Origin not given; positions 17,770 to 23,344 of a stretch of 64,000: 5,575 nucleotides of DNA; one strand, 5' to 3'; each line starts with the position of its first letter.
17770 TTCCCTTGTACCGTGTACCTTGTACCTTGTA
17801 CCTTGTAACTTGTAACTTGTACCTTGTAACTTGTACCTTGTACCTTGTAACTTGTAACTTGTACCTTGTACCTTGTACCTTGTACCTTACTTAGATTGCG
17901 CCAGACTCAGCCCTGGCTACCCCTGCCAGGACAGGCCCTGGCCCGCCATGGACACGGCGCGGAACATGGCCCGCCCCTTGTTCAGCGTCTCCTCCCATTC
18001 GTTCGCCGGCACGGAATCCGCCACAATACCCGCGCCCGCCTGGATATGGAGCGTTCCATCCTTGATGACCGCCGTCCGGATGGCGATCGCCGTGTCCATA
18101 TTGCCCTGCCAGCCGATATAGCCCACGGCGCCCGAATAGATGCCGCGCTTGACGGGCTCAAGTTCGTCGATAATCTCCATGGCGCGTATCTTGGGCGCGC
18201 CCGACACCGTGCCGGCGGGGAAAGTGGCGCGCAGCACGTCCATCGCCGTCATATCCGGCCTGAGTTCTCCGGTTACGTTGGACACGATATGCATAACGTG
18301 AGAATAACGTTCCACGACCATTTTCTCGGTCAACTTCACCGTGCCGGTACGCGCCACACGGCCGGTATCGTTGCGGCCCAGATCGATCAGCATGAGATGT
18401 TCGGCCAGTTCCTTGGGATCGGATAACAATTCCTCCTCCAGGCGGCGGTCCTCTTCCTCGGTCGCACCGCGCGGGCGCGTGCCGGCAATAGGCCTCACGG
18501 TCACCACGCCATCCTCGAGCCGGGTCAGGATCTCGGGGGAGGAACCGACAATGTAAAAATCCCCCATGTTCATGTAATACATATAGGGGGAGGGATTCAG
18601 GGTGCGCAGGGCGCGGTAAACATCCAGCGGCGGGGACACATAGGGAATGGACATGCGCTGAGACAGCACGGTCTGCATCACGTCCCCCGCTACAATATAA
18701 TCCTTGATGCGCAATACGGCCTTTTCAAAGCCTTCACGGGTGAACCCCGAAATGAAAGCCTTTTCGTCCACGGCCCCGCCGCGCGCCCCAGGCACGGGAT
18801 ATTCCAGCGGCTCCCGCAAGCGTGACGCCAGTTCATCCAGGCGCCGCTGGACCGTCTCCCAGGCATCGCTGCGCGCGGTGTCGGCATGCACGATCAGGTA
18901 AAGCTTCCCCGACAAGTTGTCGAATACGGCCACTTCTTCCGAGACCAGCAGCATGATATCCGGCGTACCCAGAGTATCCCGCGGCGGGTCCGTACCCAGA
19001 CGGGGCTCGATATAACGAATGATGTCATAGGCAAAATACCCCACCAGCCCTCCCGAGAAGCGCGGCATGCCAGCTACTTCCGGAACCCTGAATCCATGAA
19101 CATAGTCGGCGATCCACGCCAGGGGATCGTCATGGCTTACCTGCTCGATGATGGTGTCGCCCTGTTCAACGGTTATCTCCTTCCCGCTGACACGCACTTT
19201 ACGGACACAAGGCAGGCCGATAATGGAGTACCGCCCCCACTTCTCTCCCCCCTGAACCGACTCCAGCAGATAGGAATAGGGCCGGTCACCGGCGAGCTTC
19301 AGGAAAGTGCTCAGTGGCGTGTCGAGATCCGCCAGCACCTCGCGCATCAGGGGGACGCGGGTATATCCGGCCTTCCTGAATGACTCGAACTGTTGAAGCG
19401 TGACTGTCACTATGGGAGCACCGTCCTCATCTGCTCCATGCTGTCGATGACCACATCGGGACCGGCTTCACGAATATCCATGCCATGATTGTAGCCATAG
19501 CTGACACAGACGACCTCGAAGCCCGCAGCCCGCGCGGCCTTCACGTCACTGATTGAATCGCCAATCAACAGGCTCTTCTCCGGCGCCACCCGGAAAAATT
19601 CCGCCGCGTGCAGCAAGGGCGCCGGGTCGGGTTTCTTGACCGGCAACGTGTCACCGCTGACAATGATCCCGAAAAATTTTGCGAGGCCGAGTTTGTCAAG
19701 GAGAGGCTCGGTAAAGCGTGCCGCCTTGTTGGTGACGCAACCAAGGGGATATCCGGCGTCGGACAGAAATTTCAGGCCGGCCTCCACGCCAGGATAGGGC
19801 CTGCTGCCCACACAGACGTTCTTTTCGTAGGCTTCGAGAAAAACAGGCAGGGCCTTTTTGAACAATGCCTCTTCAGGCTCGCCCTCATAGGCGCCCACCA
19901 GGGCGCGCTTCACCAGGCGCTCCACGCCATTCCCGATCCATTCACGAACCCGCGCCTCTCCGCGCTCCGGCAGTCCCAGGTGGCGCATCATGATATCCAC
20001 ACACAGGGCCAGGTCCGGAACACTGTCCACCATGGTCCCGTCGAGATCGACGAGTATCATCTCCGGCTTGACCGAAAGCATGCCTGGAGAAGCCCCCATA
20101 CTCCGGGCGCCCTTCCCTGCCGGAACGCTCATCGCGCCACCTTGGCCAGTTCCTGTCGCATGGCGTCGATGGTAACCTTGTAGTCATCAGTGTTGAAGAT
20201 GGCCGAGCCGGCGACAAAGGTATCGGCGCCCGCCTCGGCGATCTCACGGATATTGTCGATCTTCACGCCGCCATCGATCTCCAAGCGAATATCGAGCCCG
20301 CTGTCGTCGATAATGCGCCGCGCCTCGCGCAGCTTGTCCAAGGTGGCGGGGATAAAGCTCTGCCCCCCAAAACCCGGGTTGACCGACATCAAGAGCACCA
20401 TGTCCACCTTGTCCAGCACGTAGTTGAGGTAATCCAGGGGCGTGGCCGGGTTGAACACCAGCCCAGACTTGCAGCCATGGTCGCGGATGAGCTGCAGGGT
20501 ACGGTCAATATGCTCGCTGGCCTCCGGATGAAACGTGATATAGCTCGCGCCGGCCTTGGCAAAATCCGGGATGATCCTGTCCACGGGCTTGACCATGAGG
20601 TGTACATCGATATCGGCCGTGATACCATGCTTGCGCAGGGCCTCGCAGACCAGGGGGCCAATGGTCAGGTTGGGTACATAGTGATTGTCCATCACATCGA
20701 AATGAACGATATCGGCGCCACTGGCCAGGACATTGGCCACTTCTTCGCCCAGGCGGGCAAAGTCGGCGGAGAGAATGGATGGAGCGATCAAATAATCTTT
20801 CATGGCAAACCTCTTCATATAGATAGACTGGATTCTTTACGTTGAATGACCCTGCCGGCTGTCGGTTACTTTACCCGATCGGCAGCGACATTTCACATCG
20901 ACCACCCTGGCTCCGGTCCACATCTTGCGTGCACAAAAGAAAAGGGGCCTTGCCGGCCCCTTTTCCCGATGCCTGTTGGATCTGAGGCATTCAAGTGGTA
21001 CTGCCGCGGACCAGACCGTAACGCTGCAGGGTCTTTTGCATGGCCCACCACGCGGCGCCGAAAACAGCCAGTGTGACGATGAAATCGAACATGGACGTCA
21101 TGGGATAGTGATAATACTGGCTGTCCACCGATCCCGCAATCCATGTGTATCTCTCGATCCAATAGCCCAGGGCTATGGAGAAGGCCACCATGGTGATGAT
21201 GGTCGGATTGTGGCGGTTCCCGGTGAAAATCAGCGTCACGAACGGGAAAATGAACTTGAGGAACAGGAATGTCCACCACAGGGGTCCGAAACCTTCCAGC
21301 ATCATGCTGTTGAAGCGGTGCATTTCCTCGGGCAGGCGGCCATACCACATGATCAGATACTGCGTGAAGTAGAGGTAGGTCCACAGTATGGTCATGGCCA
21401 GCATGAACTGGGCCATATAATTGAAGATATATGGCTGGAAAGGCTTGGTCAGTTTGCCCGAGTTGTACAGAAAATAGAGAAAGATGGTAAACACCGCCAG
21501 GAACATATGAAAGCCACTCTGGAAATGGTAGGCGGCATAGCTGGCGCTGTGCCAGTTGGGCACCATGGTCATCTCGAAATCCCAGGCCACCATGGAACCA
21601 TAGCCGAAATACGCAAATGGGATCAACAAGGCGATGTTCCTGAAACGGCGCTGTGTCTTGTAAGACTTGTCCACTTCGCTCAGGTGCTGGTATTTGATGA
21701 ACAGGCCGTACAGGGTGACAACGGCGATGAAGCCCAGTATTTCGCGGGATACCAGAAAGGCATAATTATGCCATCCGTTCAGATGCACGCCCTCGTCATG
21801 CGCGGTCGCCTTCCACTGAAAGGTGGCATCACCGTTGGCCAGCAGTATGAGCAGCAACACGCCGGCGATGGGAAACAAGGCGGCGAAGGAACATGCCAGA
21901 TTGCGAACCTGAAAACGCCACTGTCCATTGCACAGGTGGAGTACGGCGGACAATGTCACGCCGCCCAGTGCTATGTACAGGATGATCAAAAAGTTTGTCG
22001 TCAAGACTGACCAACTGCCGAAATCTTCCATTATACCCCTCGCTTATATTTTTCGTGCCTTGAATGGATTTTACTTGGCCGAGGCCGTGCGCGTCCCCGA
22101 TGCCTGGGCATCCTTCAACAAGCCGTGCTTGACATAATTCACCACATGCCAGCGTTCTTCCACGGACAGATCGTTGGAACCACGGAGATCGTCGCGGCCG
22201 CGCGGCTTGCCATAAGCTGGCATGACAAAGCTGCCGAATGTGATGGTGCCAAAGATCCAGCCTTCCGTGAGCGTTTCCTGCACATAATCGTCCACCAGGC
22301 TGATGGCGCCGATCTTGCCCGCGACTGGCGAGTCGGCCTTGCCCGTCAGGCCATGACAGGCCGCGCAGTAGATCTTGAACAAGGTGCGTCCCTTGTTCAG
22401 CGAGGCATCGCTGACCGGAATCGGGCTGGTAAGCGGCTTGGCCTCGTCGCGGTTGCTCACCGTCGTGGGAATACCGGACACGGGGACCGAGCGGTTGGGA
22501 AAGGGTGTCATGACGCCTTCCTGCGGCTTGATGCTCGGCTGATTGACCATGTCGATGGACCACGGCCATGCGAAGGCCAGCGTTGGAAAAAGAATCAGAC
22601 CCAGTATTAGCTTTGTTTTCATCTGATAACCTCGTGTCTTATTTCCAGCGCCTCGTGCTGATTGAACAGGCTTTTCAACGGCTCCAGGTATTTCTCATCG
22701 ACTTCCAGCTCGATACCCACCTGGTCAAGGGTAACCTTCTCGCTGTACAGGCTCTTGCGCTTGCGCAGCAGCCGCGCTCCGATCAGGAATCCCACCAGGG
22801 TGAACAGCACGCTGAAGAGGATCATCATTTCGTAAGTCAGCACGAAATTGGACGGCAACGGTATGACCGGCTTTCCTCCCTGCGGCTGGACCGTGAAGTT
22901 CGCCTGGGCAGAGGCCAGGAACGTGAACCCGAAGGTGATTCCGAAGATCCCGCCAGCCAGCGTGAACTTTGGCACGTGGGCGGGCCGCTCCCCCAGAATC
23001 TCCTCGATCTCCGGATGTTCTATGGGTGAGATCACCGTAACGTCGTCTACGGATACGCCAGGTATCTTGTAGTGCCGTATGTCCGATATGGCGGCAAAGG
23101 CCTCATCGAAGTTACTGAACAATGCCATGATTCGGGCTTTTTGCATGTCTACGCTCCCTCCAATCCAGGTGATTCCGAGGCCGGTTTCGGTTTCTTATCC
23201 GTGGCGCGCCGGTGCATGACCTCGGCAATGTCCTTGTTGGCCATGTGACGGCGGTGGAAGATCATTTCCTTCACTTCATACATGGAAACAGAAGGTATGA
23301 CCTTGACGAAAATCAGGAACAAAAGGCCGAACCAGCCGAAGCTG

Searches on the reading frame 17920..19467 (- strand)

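Call 58: search_protein_families(library=pfam, proteins=[window:17920-19467:-], max_evalue=0.00001)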
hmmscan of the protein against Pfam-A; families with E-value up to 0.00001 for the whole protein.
window:17920-19467:- (516 aa): 2 families
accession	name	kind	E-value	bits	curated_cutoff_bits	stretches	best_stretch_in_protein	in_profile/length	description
PF00425.24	Chorismate_bind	-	7.4e-95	317.8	27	1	244-497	2-257/257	chorismate binding enzyme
PF04715.19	Anth_synt_I_N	-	2.7e-32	112.4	23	1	47-191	1-140/140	Anthranilate synthase component I, N terminal region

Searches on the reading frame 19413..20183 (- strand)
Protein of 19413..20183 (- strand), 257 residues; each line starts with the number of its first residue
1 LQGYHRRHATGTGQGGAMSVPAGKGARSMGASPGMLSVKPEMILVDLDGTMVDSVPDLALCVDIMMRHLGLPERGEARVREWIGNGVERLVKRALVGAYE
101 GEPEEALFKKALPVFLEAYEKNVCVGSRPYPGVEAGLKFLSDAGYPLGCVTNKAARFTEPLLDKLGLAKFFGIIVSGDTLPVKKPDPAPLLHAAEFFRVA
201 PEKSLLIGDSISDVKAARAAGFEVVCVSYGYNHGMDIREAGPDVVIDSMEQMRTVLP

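Call 58: search_protein_families(library=pfam, proteins=[window:19413-20183:-], max_evalue=0.00001)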
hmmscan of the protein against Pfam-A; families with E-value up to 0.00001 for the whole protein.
window:19413-20183:- (257 aa): 4 families
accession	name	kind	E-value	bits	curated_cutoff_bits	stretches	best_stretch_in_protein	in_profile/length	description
PF13419.12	HAD_2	-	2.4e-31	109.7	23.8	1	43-227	1-178/178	Haloacid dehalogenase-like hydrolase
PF00702.32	Hydrolase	-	9.3e-28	98.4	26.4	1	43-221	4-191/191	haloacid dehalogenase-like hydrolase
PF13242.12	Hydrolase_like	-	1.3e-10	41.5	22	1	183-250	3-73/75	HAD-hyrolase-like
PF12710.13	HAD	-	4.2e-09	37.5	27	1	43-218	1-189/189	haloacid dehalogenase-like hydrolase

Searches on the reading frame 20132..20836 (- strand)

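Call 58: search_protein_families(library=pfam, proteins=[window:20132-20836:-], max_evalue=0.00001)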
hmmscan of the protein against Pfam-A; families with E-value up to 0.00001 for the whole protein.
window:20132-20836:- (235 aa): 2 families
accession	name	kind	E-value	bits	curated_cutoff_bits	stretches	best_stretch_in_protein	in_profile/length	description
PF00834.25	Ribul_P_3_epim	-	3.1e-91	304.6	21.1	1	17-214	2-198/198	Ribulose-phosphate 3 epimerase family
PF01729.25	QRPTase_C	-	6.8e-06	26.4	23.1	0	166-214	111-159/169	Quinolinate phosphoribosyl transferase, C-terminal domain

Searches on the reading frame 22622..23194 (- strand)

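Call 58: search_protein_families(library=pfam, proteins=[window:22622-23194:-], max_evalue=0.00001)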
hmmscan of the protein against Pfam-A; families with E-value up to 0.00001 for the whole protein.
window:22622-23194:- (191 aa): 1 family
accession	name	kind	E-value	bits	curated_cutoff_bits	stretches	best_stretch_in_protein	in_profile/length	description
PF11821.13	ActD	-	2.8e-28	99.1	25.7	1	22-186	3-169/170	Alternative complex III, ActD subunit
